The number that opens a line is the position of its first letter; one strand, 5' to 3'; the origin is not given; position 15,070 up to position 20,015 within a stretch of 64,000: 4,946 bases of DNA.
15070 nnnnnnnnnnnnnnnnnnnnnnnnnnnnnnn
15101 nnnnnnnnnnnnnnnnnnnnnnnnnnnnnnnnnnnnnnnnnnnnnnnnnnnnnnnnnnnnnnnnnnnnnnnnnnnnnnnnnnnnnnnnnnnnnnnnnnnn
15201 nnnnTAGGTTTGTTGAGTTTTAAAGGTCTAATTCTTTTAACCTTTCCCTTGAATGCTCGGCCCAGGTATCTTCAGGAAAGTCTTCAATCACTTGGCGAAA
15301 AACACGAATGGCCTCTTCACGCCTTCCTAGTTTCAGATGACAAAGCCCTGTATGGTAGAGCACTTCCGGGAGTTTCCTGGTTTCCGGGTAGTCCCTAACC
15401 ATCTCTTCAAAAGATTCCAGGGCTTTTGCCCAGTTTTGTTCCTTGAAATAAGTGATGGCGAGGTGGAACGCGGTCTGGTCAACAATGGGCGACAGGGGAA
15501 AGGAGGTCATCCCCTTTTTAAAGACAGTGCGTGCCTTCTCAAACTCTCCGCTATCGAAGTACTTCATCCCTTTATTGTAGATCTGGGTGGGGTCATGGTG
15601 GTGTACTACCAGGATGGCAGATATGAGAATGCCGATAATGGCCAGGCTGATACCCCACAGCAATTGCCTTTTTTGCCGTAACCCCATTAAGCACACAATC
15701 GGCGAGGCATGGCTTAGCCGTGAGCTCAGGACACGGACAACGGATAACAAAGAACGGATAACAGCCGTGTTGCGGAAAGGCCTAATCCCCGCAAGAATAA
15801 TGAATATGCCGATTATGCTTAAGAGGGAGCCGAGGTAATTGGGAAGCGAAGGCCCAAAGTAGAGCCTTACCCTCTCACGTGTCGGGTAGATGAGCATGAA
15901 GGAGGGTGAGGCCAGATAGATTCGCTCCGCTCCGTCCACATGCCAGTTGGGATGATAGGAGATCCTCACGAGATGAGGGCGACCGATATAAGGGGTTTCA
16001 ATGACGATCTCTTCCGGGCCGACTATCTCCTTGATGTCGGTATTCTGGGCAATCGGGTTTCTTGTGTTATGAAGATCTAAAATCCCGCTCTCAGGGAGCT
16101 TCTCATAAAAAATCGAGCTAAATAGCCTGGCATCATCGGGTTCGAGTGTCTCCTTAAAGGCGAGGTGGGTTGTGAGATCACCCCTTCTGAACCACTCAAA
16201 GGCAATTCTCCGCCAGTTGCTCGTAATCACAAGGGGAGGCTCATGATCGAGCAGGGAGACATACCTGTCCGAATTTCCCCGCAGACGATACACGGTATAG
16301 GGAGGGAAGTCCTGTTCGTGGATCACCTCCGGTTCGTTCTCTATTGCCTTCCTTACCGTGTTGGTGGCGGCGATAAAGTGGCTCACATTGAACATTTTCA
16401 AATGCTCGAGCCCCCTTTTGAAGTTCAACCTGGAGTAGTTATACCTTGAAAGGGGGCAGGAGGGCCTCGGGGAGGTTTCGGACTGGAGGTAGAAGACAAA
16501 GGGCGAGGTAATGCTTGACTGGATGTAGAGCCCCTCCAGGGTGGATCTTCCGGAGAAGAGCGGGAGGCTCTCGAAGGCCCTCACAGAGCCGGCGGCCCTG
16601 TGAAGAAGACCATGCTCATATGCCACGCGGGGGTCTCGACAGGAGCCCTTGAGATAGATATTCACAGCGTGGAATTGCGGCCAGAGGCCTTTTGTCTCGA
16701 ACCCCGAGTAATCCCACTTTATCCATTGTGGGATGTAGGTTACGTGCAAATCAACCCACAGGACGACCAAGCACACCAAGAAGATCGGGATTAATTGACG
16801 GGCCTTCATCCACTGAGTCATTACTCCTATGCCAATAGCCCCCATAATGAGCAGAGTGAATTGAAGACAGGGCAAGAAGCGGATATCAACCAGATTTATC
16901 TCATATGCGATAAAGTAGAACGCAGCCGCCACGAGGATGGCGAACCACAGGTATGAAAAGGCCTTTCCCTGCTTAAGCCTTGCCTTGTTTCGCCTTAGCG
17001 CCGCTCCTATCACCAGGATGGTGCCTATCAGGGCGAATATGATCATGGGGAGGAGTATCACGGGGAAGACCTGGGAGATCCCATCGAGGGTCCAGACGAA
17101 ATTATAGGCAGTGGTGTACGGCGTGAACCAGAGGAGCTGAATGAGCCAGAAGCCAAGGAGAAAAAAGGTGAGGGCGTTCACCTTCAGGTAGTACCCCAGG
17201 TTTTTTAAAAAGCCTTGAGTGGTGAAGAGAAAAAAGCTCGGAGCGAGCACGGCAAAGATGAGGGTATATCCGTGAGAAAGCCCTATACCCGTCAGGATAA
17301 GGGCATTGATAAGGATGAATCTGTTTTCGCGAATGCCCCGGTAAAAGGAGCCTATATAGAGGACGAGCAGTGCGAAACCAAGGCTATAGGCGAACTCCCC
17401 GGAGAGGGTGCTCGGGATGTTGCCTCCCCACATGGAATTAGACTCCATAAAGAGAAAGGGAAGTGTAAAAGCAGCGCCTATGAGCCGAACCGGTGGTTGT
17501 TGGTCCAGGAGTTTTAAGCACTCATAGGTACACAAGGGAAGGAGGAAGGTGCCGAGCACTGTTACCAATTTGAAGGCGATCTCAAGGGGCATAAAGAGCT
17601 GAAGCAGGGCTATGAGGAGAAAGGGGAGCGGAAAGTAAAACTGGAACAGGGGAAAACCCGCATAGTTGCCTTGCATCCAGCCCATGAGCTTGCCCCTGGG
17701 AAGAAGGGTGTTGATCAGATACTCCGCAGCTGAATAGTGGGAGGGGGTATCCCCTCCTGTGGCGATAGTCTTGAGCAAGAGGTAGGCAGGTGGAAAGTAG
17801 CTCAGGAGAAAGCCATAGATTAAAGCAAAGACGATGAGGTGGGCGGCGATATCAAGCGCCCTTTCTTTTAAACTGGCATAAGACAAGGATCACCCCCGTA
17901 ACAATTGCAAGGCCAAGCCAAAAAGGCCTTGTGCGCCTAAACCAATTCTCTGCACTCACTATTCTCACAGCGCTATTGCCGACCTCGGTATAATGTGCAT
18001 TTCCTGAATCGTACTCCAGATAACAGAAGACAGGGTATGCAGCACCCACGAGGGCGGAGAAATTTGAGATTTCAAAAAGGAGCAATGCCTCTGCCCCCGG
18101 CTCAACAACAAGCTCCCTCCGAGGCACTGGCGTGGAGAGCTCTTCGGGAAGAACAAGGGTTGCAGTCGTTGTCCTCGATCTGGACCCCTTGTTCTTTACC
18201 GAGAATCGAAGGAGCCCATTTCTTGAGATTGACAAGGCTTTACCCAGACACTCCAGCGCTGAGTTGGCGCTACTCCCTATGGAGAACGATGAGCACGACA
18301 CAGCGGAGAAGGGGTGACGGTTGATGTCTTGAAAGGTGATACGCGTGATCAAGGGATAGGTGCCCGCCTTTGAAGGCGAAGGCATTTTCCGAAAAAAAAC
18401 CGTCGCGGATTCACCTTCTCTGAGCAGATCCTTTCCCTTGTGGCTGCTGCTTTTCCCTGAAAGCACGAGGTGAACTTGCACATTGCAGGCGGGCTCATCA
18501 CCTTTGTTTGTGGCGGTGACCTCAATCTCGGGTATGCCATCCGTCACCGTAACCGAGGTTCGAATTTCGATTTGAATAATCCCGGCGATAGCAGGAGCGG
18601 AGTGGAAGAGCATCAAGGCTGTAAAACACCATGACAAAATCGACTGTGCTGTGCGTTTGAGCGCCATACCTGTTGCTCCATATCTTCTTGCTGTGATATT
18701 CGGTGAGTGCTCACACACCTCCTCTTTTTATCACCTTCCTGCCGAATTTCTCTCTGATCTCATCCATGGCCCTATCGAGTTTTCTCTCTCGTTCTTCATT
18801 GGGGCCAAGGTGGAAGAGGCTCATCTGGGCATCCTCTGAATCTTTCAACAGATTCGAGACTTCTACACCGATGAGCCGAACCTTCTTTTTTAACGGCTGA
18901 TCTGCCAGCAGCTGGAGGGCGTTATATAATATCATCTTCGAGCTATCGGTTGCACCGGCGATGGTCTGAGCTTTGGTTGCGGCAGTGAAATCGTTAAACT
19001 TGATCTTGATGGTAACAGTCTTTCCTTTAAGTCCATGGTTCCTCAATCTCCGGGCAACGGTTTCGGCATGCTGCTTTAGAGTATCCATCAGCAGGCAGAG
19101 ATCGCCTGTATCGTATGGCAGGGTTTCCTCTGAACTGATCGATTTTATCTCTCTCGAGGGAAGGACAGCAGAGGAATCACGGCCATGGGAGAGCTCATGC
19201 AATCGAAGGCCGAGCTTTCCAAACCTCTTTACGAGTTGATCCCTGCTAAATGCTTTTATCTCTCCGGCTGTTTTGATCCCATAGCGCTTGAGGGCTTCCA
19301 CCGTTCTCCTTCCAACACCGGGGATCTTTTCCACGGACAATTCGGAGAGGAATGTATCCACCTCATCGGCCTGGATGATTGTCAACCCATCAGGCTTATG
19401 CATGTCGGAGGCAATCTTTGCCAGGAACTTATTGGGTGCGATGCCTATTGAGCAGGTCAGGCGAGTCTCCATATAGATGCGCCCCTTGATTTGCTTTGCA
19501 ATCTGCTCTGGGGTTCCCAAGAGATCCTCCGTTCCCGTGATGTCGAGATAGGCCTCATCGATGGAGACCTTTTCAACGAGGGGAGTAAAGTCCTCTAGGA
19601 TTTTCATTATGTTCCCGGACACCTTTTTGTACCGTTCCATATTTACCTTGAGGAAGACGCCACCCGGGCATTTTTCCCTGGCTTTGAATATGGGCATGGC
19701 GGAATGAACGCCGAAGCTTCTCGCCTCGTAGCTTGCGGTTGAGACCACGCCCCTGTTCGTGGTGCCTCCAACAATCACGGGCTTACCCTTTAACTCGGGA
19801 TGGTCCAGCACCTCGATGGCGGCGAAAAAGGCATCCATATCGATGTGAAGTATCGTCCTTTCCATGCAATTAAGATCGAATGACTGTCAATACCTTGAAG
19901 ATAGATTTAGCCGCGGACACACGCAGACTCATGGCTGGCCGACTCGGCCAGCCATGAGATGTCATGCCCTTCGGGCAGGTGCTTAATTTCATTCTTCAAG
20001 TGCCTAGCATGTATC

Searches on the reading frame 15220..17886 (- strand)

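Call 3: search_protein_families(library=pfam, proteins=[window:15220-17886:-], max_evalue=0.01)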
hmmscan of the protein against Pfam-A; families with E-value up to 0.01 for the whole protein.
window:15220-17886:- (888 aa): 17 families
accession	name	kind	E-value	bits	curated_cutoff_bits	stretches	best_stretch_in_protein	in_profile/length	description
PF10131.15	PTPS_related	-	3e-37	128.8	26.4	1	81-584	1-477/621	6-pyruvoyl-tetrahydropterin synthase related domain; membrane protein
PF07719.23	TPR_2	-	1.7e-15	56.2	27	2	840-873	1-34/34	Tetratricopeptide repeat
PF13525.12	YfiO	-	7.1e-14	52.5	25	1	764-886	3-136/203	Outer membrane lipoprotein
PF13174.12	TPR_6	-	8.9e-14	51.6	26.3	2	841-872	1-32/33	Tetratricopeptide repeat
PF00515.34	TPR_1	-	1.4e-10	40.9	27.8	0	841-868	2-29/34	Tetratricopeptide repeat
PF13428.12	TPR_14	-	2.9e-09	37.1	23.5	0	840-876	1-37/44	Tetratricopeptide repeat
PF13424.12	TPR_12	-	1.8e-07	31.7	30.1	1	806-868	6-73/77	Tetratricopeptide repeat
PF13512.12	TPR_18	-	8.8e-07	29.6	21.9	1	764-855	8-99/145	Tetratricopeptide repeat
PF13432.12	TPR_16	-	2.9e-06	28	32.7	1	809-873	3-64/65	Tetratricopeptide repeat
PF13181.12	TPR_8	-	3.3e-06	27.3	25.7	0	841-868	2-29/34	Tetratricopeptide repeat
PF13371.12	TPR_9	-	7.8e-06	26.3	35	0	811-883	3-72/73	Tetratricopeptide repeat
PF14559.12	TPR_19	-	9.5e-05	23.1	25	1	814-873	2-58/68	Tetratricopeptide repeat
PF12895.13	ANAPC3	-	0.00011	22.8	27.2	1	805-864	25-80/82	Anaphase-promoting complex, cyclosome, subunit 3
PF23300.3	HEAT_Nup120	-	0.00038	20.8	29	0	758-796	18-56/170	Nucleoporin Nup120, HEAT repeats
PF13176.12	TPR_7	-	0.0011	19.3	27.9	0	847-867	6-26/36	Tetratricopeptide repeat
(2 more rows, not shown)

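Call 4: search_protein_families(library=ncbifam, proteins=[window:15220-17886:-], max_evalue=0.01)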
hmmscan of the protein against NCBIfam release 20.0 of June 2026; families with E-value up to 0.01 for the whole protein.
window:15220-17886:- (888 aa): 14 families
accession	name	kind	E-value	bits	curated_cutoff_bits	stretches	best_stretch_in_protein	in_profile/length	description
TIGR02795.1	tol_pal_ybgF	equivalog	6.8e-20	71.8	90.1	1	766-883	2-119/119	tol-pal system protein YbgF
TIGR03302.1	OM_YfiO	subfamily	2.9e-18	66.2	81.4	1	763-886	30-161/239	outer membrane protein assembly factor BamD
NF052312.1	T9SS_PorW_SprE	equivalog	1.2e-10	40.7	250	2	763-841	634-712/716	type IX secretion system periplasmic lipoprotein PorW/SprE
TIGR02552.1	LcrH_SycD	equivalog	1.5e-10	40.9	104.8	1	758-879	10-125/136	SycD/LcrH family type III secretion system chaperone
NF040959.1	MamA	equivalog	2.4e-07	30.4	200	1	761-873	66-172/204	magnetosome protein MamA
NF053852.1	vesicle_Bd0635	exception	3.8e-07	30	250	1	805-886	140-221/223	CpoB-like predatory vesicle lipoprotein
NF008119.0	PRK10866.1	equivalog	2.5e-06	27.4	363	1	760-854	26-120/243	outer membrane protein assembly factor BamD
NF008068.0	PRK10803.1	equivalog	4.1e-06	26.9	383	1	778-884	155-261/263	cell division protein CpoB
NF047371.1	FlcA_CTERM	equivalog_domain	1.9e-05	23.3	300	1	771-871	127-538/646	periplasmic flagellar collar protein FlcA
TIGR02917.1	PEP_TPR_lipo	equivalog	7.8e-05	20.7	312.2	1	760-876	221-331/899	XrtA/PEP-CTERM system TPR-repeat protein PrsT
NF047507.1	TPR_BatC_Lepto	exception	0.0003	20.3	175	1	764-836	56-129/214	TPR repeat-containing protein BatC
TIGR00756.2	PPR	repeat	0.0028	17.7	20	0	849-868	9-28/35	pentatricopeptide repeat protein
NF052230.1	T9SS_PorE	exception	0.0028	16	600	1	755-879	7-130/648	PorE family type IX secretion system protein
TIGR02521.1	type_IV_pilW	equivalog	0.0083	15.7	154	0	771-869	36-128/234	type IV pilus biogenesis/stability protein PilW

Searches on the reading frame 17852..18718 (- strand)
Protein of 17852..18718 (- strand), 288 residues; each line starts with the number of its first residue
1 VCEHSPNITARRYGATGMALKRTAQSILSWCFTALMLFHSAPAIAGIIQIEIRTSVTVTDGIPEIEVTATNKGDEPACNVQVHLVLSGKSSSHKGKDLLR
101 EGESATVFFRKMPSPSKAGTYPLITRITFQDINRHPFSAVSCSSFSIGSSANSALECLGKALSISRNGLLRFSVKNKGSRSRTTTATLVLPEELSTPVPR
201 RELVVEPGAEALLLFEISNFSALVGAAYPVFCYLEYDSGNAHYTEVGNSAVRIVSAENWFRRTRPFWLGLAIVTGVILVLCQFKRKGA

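Call 3: search_protein_families(library=pfam, proteins=[window:17852-18718:-], max_evalue=0.01)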
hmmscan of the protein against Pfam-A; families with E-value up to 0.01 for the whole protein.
window:17852-18718:- (288 aa): 1 family
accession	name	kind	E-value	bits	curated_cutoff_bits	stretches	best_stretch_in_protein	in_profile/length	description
PF07705.17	CARDB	-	6.1e-05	23.6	22.7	1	63-123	21-79/101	CARDB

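Call 4: search_protein_families(library=ncbifam, proteins=[window:17852-18718:-], max_evalue=0.01)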
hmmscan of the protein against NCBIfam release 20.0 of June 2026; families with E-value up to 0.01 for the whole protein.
window:17852-18718:- (288 aa): 0 families

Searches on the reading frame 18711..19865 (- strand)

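Call 3: search_protein_families(library=pfam, proteins=[window:18711-19865:-], max_evalue=0.01)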
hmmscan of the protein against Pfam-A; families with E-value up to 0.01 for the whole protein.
window:18711-19865:- (384 aa): 5 families
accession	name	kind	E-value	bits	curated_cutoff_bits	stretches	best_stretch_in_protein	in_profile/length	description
PF00817.25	IMS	-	8.3e-58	194.9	23.2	1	8-154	1-148/148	impB/mucB/samB family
PF11799.13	IMS_C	-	6.6e-28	97.8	20.7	1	241-350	2-109/109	impB/mucB/samB family C-terminal domain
PF21999.2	IMS_HHH_1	-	1.5e-08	35.4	27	1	180-230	2-53/53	DNA polymerase-iota, thumb domain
PF11798.14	IMS_HHH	-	2.7e-07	30.8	24.4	1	167-197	2-32/32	IMS family HHH motif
PF14520.12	HHH_5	-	0.0003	21.6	27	1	178-213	4-39/57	Helix-hairpin-helix domain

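Call 4: search_protein_families(library=ncbifam, proteins=[window:18711-19865:-], max_evalue=0.01)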
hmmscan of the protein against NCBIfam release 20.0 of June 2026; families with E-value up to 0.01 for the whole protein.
window:18711-19865:- (384 aa): 10 families
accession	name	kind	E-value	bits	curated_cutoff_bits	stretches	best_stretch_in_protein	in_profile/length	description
NF002677.0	PRK02406.1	equivalog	1.4e-121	405.9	256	1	2-345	5-349/357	DNA polymerase IV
NF002751.0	PRK02794.1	equivalog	1.3e-116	390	371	1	4-382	39-415/425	DNA polymerase IV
NF010731.0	PRK14133.1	equivalog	1.4e-116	389.6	362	1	1-351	1-347/352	DNA polymerase IV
NF002882.0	PRK03348.1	equivalog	3.9e-113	378.7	389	1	2-362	4-364/461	DNA polymerase IV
NF002492.0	PRK01810.1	equivalog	1.6e-102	343.3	399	1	2-382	9-392/412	DNA polymerase IV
NF003015.0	PRK03858.1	subfamily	4e-102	342.3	367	1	3-382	7-383/399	DNA polymerase IV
NF002848.0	PRK03103.1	subfamily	1.4e-97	326.8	381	1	1-382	2-389/410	DNA polymerase IV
NF002883.0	PRK03352.1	equivalog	5.1e-76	256.1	330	1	2-337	4-340/347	DNA polymerase IV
NF002292.0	PRK01216.1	equivalog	1.7e-64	218.1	339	1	5-343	3-343/351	DNA polymerase IV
NF002955.0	PRK03609.1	subfamily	8.1e-35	120.5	431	1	8-376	5-386/422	translesion error-prone DNA polymerase V subunit UmuC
